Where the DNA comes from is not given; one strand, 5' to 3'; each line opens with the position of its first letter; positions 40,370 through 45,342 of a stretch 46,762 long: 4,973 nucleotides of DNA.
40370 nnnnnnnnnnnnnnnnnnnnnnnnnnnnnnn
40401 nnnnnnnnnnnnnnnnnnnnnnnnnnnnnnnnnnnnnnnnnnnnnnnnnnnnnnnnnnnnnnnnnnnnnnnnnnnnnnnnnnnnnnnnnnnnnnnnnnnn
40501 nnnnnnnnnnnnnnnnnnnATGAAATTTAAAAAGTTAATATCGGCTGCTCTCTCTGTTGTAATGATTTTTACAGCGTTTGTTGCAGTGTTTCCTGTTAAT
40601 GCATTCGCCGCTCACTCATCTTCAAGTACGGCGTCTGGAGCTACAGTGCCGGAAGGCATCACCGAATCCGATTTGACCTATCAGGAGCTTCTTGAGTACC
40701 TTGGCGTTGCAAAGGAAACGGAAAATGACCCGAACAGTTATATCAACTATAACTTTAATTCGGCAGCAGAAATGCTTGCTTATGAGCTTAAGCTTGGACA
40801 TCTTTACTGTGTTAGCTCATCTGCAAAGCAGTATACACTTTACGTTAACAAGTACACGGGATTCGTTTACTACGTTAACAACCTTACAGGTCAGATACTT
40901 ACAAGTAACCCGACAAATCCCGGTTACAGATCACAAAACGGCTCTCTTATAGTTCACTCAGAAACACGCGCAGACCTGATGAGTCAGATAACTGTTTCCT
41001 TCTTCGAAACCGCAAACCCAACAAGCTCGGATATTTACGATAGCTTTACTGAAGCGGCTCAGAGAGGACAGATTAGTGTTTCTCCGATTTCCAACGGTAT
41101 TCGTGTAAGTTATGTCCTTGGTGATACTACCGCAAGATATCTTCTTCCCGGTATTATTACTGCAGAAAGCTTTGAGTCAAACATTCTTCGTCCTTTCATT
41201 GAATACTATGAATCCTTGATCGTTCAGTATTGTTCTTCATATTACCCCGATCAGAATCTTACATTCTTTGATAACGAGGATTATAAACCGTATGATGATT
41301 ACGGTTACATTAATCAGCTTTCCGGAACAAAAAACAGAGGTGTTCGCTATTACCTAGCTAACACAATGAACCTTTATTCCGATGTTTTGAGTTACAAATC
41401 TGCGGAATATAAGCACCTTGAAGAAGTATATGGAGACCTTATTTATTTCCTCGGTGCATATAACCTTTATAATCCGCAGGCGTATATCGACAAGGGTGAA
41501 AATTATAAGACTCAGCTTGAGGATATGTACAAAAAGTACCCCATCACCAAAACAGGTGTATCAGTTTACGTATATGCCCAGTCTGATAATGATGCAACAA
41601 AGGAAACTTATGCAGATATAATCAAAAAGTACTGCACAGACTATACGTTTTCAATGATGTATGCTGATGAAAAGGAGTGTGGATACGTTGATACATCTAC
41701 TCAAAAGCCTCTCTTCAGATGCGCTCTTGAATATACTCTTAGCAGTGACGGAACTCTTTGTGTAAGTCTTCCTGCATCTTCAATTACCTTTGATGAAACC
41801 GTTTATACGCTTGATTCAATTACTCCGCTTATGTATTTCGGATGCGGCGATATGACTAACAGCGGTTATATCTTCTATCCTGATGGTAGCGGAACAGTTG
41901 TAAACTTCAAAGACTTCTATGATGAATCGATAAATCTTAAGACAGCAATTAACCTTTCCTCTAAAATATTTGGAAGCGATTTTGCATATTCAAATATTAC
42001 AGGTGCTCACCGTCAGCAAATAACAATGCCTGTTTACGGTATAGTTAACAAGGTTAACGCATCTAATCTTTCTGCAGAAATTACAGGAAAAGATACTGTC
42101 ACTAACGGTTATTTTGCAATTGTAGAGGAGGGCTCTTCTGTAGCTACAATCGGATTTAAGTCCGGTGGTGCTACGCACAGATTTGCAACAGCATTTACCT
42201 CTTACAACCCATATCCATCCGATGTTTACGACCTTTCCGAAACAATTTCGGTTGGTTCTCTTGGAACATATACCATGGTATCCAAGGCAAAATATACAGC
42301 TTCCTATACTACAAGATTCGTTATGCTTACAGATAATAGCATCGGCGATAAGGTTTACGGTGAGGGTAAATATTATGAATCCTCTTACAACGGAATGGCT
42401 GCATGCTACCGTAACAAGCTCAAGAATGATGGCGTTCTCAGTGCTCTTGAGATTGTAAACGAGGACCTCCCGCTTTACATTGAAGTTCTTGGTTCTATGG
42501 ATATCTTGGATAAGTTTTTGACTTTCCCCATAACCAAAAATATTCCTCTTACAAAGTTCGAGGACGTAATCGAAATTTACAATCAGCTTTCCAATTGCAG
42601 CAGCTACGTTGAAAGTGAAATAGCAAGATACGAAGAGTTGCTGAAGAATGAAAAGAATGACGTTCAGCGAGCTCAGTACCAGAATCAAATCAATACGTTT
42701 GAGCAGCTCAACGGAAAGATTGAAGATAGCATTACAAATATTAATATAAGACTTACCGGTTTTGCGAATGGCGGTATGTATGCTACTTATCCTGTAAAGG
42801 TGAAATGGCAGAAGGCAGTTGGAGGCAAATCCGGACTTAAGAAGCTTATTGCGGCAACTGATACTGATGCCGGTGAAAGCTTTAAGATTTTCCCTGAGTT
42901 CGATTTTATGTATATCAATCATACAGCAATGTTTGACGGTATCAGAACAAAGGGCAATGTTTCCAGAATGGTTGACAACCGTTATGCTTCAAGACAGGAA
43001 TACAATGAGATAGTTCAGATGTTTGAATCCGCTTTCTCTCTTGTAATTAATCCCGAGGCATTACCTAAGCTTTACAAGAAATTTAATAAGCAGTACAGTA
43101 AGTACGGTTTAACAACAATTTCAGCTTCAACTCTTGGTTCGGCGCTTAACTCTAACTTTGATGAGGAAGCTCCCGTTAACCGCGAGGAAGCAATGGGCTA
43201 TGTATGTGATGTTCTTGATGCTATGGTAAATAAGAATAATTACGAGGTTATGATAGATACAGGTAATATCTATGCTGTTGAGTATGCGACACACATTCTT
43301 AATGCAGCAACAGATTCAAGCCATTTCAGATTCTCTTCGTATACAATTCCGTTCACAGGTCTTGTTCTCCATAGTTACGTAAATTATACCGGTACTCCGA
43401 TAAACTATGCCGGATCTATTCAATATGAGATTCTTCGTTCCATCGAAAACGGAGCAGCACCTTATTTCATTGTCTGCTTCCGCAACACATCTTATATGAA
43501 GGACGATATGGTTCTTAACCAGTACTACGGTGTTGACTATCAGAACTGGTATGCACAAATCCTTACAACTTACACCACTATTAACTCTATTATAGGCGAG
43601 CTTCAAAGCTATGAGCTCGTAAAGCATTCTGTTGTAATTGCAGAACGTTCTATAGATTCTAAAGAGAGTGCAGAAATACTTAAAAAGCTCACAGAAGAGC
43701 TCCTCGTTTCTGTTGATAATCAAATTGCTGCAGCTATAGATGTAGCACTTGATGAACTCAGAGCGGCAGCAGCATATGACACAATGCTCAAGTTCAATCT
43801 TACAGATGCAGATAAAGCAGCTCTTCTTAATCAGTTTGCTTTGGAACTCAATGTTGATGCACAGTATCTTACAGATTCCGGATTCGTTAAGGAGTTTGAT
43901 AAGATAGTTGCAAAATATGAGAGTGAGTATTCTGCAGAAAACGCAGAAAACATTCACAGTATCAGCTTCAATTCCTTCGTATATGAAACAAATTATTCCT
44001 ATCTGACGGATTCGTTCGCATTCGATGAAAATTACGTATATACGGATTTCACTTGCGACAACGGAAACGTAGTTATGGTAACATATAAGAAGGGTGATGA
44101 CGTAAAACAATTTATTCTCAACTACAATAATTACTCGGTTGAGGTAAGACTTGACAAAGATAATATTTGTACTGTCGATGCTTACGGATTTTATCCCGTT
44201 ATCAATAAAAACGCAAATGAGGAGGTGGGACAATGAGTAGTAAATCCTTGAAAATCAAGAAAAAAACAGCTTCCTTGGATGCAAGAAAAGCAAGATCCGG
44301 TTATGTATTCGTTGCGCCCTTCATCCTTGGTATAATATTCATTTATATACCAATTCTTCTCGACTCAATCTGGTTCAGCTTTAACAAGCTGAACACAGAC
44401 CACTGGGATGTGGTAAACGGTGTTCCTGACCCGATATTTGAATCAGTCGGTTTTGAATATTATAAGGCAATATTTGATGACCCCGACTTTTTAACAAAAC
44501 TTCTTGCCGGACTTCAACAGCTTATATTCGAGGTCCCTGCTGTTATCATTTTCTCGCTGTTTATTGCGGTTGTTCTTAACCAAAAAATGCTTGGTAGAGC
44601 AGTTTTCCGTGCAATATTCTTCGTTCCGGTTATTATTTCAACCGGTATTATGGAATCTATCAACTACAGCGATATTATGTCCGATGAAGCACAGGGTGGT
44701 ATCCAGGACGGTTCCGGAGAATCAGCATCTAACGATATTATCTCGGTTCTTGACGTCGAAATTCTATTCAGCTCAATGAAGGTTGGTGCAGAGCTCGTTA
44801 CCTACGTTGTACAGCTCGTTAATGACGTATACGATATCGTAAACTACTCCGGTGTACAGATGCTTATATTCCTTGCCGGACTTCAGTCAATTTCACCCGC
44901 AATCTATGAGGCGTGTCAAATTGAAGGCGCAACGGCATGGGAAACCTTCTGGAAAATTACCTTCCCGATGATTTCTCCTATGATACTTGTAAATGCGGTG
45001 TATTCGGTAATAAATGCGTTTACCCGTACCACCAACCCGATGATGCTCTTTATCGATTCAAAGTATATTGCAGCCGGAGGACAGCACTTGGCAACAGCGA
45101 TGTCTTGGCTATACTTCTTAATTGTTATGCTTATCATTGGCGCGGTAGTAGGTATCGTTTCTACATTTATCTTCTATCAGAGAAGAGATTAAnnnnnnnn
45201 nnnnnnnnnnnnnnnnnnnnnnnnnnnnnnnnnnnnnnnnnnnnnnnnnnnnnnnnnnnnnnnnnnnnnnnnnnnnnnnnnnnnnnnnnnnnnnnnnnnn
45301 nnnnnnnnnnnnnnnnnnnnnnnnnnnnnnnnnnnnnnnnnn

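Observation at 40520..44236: A 1238-aa secreted protein of unknown function occupies the SBP slot of the second permease pair and is translationally coupled to it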

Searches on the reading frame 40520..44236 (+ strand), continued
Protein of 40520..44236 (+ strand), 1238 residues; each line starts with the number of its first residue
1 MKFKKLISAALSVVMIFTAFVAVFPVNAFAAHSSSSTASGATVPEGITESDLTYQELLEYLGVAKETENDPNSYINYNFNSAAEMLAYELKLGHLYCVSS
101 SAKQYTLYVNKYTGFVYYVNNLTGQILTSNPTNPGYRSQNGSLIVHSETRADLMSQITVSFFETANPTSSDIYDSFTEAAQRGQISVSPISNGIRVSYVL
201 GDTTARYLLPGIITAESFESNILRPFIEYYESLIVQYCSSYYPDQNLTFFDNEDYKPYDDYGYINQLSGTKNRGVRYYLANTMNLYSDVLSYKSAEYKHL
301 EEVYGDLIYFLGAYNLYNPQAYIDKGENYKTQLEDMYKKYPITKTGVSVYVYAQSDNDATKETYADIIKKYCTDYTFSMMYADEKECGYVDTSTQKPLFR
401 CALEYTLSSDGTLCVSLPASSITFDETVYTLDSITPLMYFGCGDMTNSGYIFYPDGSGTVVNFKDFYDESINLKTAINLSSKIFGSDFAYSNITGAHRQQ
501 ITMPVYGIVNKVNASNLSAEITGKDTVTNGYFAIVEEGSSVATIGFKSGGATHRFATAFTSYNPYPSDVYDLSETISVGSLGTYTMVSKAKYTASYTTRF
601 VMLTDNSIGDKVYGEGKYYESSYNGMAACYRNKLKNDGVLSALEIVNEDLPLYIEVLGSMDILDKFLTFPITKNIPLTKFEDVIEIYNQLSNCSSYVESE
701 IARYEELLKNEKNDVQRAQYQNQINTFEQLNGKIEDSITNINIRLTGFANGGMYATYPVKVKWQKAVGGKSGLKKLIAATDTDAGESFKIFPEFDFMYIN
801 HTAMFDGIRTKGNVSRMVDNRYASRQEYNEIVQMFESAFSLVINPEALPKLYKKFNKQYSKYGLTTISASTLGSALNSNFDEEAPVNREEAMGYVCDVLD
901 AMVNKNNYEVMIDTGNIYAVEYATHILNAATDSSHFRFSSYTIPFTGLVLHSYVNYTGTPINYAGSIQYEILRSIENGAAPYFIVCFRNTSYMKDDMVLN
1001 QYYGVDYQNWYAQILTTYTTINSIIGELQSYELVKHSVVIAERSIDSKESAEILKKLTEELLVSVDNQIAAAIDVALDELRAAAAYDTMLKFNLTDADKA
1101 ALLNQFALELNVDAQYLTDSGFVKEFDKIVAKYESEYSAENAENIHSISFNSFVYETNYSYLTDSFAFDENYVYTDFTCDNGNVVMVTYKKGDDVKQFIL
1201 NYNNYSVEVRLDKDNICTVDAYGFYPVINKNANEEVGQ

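Call 99: search_solved_structures(query=A7, max_evalue=10, show_alignments=2)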
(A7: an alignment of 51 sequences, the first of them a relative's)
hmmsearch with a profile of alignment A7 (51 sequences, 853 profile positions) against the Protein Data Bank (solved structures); distinct sequences matched with E-value up to 10: 8.
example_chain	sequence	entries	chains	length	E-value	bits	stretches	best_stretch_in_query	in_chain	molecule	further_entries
8rzk_A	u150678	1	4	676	0.00021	22.8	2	45-81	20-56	Conserved hypothetical periplasmic protein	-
8rzg_A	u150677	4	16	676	0.00021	22.7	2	45-81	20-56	Conserved hypothetical periplasmic protein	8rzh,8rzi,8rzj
5opq_A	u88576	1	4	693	0.00022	22.7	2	45-81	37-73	3,6-anhydro-D-galactosidase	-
5wzq_A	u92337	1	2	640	0.27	12.5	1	429-567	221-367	Alpha-N-acetylgalactosaminidase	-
5wzn_A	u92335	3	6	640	0.7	11.1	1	429-565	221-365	Alpha-N-acetylgalactosaminidase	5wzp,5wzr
3ift_A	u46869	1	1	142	0.73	11.1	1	337-390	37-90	Glycine cleavage system H protein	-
3hgb_A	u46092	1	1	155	0.83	10.9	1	337-390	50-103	Glycine cleavage system H protein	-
4v6w_Az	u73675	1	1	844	2.3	9.4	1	170-240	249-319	Elongation factor 2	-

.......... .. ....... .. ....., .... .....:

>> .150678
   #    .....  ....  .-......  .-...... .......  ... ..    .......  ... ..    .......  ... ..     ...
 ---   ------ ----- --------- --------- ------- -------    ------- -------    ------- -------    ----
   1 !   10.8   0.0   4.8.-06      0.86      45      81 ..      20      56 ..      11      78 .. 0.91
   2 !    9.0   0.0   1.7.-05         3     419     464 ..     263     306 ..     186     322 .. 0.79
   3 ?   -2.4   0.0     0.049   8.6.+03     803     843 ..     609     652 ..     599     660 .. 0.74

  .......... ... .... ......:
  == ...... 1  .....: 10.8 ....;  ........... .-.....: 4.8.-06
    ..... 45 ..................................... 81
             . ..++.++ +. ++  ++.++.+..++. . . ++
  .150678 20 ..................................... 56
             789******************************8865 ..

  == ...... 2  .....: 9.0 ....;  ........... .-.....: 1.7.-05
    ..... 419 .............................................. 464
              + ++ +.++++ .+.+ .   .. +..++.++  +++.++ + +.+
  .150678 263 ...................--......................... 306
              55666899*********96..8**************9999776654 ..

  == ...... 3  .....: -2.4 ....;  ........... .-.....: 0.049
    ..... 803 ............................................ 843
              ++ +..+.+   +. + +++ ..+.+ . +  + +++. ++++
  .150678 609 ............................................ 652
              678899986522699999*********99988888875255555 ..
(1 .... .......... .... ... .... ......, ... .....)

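Call 101: find_encoding_contigs(protein=P0219, flank=10000, max_places=1)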
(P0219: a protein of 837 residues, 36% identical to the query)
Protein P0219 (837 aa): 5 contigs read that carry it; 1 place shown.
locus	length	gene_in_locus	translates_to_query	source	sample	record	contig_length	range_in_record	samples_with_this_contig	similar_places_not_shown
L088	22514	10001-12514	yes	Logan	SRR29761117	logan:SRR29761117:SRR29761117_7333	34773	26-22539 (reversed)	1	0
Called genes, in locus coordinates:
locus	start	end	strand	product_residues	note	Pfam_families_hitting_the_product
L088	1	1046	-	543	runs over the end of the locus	PF01232:Mannitol_dh, PF08125:Mannitol_dh_C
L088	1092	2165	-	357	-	PF03786:UxuA, PF01261:AP_endonuc_2 (weak)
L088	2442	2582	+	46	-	-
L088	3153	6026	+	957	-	PF01547:SBP_bac_1, PF13416:SBP_bac_8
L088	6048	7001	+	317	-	PF00528:BPD_transp_1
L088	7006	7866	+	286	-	PF00528:BPD_transp_1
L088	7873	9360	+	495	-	PF01436:NHL (weak)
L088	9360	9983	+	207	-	PF04893:Yip1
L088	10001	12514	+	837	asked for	PF18952:DUF5696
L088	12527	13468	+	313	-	PF00528:BPD_transp_1 (weak)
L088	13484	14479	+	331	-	PF00528:BPD_transp_1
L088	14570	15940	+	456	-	PF01547:SBP_bac_1, PF13416:SBP_bac_8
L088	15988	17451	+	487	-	PF04616:Glyco_hydro_43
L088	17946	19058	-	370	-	PF07470:Glyco_hydro_88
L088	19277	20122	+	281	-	PF02311:AraC_binding, PF07883:Cupin_2 (weak), PF00165:HTH_AraC (weak), PF12833:HTH_18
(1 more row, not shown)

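Call 102: find_encoding_contigs(protein=P0054, flank=10000, max_places=1)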
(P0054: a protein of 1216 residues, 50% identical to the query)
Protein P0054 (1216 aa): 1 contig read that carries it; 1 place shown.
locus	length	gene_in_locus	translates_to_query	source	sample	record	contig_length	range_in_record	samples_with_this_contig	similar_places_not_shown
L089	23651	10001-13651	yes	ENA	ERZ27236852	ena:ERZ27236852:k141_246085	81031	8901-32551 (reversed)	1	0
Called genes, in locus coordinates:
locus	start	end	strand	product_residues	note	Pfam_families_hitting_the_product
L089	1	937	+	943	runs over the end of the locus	PF00005:ABC_tran (faint), PF02463:SMC_N (faint), PF13191:AAA_16 (faint), PF13304:AAA_21 (faint), PF13555:AAA_29 (faint), PF20703:nSTAND1 (faint), PF17760:UvrA_inter, PF17755:UvrA_DNA-bind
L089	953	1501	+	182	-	PF13353:Fer4_12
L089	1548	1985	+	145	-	PF00692:dUTPase, PF22769:DCD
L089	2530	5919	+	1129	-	PF13416:SBP_bac_8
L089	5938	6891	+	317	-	PF00528:BPD_transp_1 (weak)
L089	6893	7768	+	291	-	PF00528:BPD_transp_1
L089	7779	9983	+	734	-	PF01436:NHL (faint), PF04893:Yip1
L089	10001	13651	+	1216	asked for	PF18952:DUF5696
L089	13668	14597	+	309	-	PF00528:BPD_transp_1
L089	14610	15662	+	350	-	PF00528:BPD_transp_1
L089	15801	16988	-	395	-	PF01548:DEDD_Tnp_IS110, PF02371:Transposase_20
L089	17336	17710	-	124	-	PF17801:Melibiase_C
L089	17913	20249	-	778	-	PF01915:Glyco_hydro_3_C, PF14310:Fn3-like, PF00933:Glyco_hydro_3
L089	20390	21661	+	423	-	PF00464:SHMT, PF00155:Aminotran_1_2, PF01212:Beta_elim_lyase (weak), PF01041:DegT_DnrJ_EryC1 (weak)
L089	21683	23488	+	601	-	PF08439:Peptidase_M3_N, PF01432:Peptidase_M3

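Call 103: find_encoding_contigs(protein=P0232, flank=10000, max_places=1)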
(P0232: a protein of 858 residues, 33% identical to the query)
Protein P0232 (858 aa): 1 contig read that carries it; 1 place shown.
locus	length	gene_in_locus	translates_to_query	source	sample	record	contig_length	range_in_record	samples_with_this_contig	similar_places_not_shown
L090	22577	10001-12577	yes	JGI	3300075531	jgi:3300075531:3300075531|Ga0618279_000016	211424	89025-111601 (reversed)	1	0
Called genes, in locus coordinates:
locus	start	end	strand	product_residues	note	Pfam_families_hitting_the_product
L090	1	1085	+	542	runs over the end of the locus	PF02927:CelD_N, PF00759:Glyco_hydro_9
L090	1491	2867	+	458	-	PF01547:SBP_bac_1, PF13416:SBP_bac_8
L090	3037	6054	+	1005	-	PF01547:SBP_bac_1, PF13416:SBP_bac_8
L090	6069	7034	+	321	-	PF00528:BPD_transp_1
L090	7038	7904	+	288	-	PF00528:BPD_transp_1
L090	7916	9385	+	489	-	PF01436:NHL (faint)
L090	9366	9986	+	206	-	PF04893:Yip1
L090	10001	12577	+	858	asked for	PF18952:DUF5696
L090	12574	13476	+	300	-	PF00528:BPD_transp_1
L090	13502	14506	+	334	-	PF00528:BPD_transp_1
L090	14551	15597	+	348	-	PF02156:Glyco_hydro_26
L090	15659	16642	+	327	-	-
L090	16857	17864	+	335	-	PF04392:ABC_sub_bind, PF13458:Peripla_BP_6, PF13407:Peripla_BP_4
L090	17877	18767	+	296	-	PF02653:BPD_transp_2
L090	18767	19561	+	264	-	PF00005:ABC_tran, PF02463:SMC_N (weak), PF13304:AAA_21 (faint)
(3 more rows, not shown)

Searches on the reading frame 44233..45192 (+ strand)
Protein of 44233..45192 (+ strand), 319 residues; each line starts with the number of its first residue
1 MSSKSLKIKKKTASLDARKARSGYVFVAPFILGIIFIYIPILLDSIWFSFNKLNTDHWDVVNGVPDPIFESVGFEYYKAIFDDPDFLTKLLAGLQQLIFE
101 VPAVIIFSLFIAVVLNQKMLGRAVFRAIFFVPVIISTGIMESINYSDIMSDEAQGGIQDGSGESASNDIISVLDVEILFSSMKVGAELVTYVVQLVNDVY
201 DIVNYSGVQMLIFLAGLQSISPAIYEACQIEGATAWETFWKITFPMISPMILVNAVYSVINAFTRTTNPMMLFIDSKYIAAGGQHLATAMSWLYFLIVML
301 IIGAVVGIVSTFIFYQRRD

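Call 6: search_protein_families(library=pfam, proteins=[window:44233-45192:+], max_evalue=0.01)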
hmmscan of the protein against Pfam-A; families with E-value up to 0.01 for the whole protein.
window:44233-45192:+ (319 aa): 1 family
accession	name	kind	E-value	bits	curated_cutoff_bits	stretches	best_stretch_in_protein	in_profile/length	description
PF00528.27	BPD_transp_1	-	6.2e-11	42.8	26.4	1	203-315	62-175/184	Binding-protein-dependent transport system inner membrane component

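Call 7: search_protein_families(library=ncbifam, proteins=[window:44233-45192:+], max_evalue=0.01)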
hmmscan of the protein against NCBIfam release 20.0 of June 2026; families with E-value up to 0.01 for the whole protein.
window:44233-45192:+ (319 aa): 12 families
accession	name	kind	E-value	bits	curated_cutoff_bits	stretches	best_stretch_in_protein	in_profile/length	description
NF007852.0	PRK10561.1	equivalog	4.6e-09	36.5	335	1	198-267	165-231/295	sn-glycerol-3-phosphate ABC transporter permease UgpA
TIGR00969.1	3a0106s02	subfamily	1.6e-06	27.8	240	1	217-259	166-208/272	sulfate ABC transporter permease subunit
NF008232.0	PRK10999.1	equivalog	3.1e-05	22.9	392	1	210-251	390-433/520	maltose ABC transporter permease MalF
NF040932.1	ABC_arch_GlcU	equivalog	5.1e-05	23.1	340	1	206-294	148-235/272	glucose ABC transporter permease GlcU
TIGR03262.1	PhnU2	equivalog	9.4e-05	21.2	593.25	1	200-277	415-492/546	putative 2-aminoethylphosphonate ABC transporter permease subunit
NF040931.1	ABC_arch_GlcT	equivalog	9.6e-05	22.1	360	1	200-272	149-221/278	glucose ABC transporter permease GlcT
NF008231.0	PRK10998.1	equivalog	0.00013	21.6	261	1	216-295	180-261/296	maltose ABC transporter permease MalG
TIGR01581.1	Mo_ABC_porter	hypoth_equivalog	0.00035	20.1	210.3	1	214-262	123-171/225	ABC transporter permease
TIGR02140.1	permease_CysW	equivalog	0.00053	19.5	329.1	1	72-257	31-192/261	sulfate ABC transporter permease subunit CysW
NF045870.1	MAGa7180_fam_nucl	equivalog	0.0061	15.8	225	0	221-282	19-80/272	MAGa7180 family putative nuclease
TIGR03416.1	ABC_choXWV_perm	equivalog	0.0074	15.8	363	0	216-254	172-210/267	choline ABC transporter permease subunit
NF011624.0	PRK15050.1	equivalog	0.0085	15.2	247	0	201-260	168-227/297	2-aminoethylphosphonate ABC transporter permease subunit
